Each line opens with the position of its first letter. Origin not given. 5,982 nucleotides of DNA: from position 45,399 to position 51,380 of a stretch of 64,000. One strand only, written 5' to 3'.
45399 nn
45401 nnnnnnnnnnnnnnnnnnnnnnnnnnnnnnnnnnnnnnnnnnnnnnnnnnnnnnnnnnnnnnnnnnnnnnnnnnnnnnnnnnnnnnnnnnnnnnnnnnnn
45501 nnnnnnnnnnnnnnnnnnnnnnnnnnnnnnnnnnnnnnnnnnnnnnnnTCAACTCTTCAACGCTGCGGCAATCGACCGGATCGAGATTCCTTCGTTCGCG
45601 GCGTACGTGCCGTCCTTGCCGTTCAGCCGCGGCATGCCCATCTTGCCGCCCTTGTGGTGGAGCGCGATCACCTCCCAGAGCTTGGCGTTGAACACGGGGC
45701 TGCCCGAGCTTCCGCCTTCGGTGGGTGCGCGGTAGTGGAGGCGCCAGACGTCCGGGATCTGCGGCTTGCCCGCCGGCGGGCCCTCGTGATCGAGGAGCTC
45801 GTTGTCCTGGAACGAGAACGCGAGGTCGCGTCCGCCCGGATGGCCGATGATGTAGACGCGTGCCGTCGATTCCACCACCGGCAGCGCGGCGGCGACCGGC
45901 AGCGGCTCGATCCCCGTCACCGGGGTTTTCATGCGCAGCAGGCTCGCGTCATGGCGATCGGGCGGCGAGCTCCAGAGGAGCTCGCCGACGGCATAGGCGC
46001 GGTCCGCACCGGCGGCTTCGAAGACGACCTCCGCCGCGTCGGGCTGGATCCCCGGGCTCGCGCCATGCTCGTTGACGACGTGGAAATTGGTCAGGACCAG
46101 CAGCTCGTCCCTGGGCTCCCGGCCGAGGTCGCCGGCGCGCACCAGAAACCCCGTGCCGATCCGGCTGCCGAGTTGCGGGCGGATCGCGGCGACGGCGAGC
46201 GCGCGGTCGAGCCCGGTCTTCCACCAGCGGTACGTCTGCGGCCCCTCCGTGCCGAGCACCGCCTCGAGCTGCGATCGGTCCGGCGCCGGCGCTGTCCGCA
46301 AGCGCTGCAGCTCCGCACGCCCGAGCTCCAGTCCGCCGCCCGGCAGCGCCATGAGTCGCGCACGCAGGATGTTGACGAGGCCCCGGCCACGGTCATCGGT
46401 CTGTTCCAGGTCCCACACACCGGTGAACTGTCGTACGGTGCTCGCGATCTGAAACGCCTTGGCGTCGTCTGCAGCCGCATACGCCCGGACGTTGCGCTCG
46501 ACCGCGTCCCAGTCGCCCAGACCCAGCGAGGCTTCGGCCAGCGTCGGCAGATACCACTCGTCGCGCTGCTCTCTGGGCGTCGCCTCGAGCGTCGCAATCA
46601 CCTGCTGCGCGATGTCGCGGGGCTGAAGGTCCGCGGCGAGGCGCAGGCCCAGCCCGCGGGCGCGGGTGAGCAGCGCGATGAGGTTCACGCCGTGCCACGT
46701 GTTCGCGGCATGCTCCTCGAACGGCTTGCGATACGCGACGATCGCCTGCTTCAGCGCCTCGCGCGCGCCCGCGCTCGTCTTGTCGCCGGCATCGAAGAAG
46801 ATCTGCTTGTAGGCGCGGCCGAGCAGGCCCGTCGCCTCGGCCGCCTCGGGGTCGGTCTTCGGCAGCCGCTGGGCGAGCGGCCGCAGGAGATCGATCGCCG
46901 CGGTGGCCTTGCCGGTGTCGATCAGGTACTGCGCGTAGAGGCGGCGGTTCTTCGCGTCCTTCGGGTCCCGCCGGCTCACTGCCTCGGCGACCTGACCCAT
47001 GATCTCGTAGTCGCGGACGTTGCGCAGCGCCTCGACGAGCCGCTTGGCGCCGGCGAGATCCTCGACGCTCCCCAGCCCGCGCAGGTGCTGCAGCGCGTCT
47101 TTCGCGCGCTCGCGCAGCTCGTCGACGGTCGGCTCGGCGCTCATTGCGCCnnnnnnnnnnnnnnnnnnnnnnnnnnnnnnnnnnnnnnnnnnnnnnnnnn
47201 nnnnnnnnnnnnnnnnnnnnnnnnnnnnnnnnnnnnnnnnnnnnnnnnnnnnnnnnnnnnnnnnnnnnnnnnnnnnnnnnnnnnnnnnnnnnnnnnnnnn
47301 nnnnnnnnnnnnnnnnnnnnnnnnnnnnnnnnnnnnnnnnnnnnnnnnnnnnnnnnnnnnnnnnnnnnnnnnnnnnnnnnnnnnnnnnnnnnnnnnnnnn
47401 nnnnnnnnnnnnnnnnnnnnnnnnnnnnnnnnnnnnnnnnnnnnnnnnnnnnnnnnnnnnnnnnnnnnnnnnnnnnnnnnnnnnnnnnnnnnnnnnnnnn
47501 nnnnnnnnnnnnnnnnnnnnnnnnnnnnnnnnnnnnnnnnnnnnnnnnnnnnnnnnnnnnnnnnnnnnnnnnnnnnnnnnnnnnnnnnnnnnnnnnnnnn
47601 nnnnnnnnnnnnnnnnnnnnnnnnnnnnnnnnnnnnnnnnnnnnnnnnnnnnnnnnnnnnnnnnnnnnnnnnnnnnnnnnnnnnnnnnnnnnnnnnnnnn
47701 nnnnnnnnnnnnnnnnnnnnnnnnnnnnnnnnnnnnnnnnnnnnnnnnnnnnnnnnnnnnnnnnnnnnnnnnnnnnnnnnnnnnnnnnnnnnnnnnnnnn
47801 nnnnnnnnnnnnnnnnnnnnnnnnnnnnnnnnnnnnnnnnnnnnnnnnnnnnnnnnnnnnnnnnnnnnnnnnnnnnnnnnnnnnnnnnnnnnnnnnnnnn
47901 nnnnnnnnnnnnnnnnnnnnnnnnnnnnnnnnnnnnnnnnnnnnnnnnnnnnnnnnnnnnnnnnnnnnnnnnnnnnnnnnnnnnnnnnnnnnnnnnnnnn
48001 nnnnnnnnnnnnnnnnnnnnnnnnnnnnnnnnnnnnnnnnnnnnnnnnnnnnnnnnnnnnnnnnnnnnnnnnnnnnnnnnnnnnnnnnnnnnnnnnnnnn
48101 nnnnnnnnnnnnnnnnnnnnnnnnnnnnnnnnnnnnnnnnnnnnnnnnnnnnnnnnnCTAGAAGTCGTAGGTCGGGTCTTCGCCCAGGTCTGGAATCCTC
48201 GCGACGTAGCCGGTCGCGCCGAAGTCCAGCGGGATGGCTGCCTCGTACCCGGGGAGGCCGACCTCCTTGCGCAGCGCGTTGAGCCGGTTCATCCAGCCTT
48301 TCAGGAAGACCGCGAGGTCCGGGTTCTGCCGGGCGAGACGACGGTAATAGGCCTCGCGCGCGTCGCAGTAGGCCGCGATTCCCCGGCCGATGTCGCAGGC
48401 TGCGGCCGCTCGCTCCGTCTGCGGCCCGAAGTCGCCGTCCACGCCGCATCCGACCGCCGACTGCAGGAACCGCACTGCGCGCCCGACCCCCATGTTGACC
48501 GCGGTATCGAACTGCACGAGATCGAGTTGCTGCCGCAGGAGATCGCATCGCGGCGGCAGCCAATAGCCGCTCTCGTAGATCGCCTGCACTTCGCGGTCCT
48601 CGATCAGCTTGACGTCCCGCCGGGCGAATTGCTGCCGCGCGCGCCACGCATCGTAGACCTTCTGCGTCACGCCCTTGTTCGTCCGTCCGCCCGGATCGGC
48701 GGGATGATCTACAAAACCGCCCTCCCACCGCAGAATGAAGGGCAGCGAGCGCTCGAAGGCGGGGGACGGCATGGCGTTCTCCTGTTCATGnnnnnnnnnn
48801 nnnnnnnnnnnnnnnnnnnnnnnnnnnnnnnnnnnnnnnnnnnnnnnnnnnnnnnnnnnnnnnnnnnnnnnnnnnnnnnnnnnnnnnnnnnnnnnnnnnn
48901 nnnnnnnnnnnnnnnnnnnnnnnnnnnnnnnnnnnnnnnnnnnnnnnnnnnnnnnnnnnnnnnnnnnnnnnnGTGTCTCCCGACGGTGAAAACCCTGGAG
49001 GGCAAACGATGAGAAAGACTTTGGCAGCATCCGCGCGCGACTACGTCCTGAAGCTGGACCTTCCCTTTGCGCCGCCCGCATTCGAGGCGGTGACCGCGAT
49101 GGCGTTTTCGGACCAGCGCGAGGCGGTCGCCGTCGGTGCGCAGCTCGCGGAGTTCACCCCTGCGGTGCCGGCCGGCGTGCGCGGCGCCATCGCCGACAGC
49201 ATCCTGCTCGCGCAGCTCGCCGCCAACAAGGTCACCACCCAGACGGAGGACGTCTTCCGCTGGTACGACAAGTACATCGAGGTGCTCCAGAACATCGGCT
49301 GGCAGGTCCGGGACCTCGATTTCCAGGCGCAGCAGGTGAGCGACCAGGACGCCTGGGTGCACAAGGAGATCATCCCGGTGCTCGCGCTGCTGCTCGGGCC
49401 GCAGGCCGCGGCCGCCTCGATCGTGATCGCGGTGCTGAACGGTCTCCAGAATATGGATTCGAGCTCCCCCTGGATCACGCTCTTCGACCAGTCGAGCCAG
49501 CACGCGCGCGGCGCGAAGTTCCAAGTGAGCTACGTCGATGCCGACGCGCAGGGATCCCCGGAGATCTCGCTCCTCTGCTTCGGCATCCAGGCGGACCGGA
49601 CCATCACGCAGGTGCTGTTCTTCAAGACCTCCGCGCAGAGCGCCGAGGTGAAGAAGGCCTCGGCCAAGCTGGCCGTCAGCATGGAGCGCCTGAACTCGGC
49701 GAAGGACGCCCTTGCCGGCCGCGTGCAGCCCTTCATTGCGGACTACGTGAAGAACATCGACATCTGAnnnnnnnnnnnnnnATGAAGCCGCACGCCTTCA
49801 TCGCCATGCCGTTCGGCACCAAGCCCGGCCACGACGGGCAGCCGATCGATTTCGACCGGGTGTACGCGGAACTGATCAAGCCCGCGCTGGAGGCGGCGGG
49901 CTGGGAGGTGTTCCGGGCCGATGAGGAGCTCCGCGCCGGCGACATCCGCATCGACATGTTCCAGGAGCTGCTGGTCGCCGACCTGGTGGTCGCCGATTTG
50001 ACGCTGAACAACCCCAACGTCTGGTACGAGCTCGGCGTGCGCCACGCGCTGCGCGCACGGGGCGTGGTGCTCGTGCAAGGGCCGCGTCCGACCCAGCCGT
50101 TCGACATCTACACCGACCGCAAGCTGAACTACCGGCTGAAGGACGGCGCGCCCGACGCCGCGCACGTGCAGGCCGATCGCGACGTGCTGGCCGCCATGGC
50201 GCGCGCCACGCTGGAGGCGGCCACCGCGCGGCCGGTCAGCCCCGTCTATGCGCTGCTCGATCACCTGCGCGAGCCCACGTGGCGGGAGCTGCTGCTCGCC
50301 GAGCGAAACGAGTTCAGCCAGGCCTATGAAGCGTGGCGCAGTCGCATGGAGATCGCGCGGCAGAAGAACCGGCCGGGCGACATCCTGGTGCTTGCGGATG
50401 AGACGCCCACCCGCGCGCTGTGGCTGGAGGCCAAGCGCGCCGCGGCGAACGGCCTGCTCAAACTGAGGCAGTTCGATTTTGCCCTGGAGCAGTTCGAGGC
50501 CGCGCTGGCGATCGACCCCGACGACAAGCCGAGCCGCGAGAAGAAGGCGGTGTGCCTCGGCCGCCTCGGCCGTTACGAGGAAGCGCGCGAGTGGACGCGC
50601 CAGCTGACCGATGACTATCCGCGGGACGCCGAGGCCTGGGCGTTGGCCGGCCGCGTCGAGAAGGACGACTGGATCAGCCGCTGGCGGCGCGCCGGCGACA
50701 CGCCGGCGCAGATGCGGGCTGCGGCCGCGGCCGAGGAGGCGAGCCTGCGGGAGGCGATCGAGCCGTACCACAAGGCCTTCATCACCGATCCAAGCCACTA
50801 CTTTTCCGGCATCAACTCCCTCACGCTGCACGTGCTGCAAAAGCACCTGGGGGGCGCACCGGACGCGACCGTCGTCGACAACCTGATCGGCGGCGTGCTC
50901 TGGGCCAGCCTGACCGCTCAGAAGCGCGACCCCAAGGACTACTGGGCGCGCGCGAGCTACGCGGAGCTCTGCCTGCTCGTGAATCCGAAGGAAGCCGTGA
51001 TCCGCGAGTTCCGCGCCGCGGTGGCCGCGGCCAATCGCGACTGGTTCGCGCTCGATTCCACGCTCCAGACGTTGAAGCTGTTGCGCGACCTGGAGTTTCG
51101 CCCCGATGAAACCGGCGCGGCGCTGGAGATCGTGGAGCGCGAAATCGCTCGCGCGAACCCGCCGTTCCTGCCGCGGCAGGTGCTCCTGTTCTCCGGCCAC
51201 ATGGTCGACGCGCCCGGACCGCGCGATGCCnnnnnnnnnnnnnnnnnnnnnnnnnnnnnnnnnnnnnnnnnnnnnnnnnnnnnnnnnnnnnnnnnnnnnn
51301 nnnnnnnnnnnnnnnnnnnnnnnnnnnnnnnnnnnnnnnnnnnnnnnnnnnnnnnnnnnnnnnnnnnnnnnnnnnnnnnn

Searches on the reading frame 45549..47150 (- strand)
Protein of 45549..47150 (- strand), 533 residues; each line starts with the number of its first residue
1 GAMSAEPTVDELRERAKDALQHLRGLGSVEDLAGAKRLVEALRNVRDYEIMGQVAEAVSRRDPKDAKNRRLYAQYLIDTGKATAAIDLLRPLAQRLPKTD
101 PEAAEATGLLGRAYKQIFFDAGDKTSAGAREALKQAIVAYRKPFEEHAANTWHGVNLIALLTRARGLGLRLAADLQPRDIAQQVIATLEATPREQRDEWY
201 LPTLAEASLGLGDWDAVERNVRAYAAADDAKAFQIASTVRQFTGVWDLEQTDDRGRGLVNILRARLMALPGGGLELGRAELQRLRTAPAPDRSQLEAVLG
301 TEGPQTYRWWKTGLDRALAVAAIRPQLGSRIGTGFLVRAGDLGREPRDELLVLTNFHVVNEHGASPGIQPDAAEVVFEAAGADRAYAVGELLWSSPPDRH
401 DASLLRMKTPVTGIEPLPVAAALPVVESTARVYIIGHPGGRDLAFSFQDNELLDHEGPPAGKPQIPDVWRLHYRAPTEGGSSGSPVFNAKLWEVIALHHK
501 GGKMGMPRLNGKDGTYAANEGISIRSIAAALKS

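Call 32: search_protein_families(library=pfam, proteins=[window:45549-47150:-], max_evalue=0.01)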
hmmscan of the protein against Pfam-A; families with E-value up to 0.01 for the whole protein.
window:45549-47150:- (533 aa): 3 families
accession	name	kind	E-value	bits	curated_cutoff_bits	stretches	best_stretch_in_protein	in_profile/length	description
PF13365.12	Trypsin_2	-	2e-20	74.5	27.6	1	332-497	1-144/144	Trypsin-like peptidase domain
PF20308.4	TPR-S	-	3.4e-19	69.8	27.6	1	47-161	1-102/102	Tetratricopeptide Repeats-Sensor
PF13281.12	MAP3K_TRAF_bd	-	2.7e-09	37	24.1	1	38-179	142-281/371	MAP3K TRAFs-binding domain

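Call 84: search_protein_families(library=padloc, proteins=[window:45549-47150:-], max_evalue=0.00001)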
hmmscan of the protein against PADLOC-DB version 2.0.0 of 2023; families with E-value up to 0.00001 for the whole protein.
window:45549-47150:- (533 aa): 0 families

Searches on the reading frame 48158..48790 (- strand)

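Call 32: search_protein_families(library=pfam, proteins=[window:48158-48790:-], max_evalue=0.01)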
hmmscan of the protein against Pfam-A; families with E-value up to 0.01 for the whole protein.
window:48158-48790:- (210 aa): 2 families
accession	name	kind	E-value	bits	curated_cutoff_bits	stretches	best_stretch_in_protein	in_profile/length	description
PF05838.17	Glyco_hydro_108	-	1.8e-29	102.5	21.2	1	17-101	2-85/85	Glycosyl hydrolase 108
PF09374.15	PG_binding_3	-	4.2e-12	46.5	24.6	1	104-170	1-75/76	Predicted Peptidoglycan domain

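Call 84: search_protein_families(library=padloc, proteins=[window:48158-48790:-], max_evalue=0.00001)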
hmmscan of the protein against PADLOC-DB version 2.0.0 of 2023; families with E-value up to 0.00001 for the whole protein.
window:48158-48790:- (210 aa): 0 families

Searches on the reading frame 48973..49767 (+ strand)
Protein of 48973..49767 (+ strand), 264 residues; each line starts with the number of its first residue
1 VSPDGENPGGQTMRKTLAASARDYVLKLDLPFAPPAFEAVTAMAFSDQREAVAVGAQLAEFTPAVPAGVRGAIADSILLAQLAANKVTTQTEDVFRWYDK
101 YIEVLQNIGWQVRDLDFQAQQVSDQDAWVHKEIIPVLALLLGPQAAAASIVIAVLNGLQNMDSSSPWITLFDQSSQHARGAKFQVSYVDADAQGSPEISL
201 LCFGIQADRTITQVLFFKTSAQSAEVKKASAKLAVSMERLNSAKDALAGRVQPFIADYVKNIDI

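Call 32: search_protein_families(library=pfam, proteins=[window:48973-49767:+], max_evalue=0.01)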
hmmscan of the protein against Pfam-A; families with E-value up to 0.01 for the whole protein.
window:48973-49767:+ (264 aa): 0 families

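Call 84: search_protein_families(library=padloc, proteins=[window:48973-49767:+], max_evalue=0.00001)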
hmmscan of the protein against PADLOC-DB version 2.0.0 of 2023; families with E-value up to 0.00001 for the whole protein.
window:48973-49767:+ (264 aa): 0 families

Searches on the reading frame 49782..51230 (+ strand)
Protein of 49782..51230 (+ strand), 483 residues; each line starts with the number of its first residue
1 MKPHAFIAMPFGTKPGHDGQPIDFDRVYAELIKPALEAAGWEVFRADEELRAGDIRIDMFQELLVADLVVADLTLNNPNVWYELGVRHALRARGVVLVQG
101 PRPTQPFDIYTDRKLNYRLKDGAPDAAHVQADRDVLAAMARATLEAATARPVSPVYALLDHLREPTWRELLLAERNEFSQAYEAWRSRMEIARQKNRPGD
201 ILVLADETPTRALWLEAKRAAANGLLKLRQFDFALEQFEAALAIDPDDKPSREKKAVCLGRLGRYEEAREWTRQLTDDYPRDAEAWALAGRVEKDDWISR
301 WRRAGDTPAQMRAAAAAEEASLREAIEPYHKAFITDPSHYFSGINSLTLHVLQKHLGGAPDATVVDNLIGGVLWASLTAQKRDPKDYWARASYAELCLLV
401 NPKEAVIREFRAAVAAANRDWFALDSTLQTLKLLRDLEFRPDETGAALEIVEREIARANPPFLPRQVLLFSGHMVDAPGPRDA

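Call 32: search_protein_families(library=pfam, proteins=[window:49782-51230:+], max_evalue=0.01)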
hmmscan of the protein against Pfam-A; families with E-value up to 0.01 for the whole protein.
window:49782-51230:+ (483 aa): 10 families
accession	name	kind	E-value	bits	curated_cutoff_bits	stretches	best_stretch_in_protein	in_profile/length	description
PF20308.4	TPR-S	-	5.1e-20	72.4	27.6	1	230-349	1-101/102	Tetratricopeptide Repeats-Sensor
PF13281.12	MAP3K_TRAF_bd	-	1.1e-09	38.3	24.1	1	281-443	210-355/371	MAP3K TRAFs-binding domain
PF14559.12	TPR_19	-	3.7e-09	37.2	25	1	225-290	1-66/68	Tetratricopeptide repeat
PF13431.12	TPR_17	-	1.4e-07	31.6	24.4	1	238-270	2-34/34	Tetratricopeptide repeat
PF13432.12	TPR_16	-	3.4e-06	27.8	32.7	1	220-282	2-64/65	Tetratricopeptide repeat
PF00515.34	TPR_1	-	1.8e-05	24.8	27.8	1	225-248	11-34/34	Tetratricopeptide repeat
PF07719.23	TPR_2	-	2.1e-05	24.7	27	1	217-248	3-34/34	Tetratricopeptide repeat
PF13414.12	TPR_11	-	0.00021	21.4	26.8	0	230-248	9-27/42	TPR repeat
PF13428.12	TPR_14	-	0.002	19.1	23.5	1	259-291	11-43/44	Tetratricopeptide repeat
PF14853.12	Fis1_TPR_C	-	0.0035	17.9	25.3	0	260-294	12-46/53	Fis1 C-terminal tetratricopeptide repeat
